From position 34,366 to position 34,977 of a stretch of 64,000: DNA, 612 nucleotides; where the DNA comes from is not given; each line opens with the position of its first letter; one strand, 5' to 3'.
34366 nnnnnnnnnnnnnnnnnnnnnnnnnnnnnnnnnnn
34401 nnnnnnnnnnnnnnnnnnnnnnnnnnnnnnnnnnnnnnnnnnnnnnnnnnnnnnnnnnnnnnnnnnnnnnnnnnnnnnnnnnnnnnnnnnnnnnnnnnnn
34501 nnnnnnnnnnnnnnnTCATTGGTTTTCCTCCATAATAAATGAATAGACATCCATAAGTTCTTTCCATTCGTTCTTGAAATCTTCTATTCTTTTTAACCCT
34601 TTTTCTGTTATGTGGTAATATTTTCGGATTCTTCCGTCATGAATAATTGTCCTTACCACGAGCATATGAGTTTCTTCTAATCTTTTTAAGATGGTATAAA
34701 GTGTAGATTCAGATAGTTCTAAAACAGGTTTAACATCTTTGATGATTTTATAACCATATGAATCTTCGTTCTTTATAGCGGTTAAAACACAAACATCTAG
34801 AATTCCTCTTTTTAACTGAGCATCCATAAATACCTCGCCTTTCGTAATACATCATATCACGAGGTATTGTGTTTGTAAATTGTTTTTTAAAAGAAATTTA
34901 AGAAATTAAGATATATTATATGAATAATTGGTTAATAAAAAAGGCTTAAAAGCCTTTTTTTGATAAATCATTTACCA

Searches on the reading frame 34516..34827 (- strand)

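Call 23: search_protein_families(library=pfam, proteins=[window:34516-34827:-], max_evalue=0.001)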
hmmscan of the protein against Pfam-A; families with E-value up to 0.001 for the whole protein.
window:34516-34827:- (103 aa): 4 families
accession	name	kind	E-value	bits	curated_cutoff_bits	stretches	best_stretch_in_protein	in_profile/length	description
PF03551.20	PadR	-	2.4e-15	56.7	27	1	14-82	1-74/75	Transcriptional regulator PadR-like family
PF13463.12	HTH_27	-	1e-05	26.1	22.2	1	10-77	4-68/68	Winged helix DNA-binding domain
PF13601.12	HTH_34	-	1.1e-05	25.9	27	1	30-92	18-80/80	Winged helix DNA-binding domain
PF22194.2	F-93_WHD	-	3e-05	24.4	28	1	14-77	2-62/62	F-93, winged-helix domain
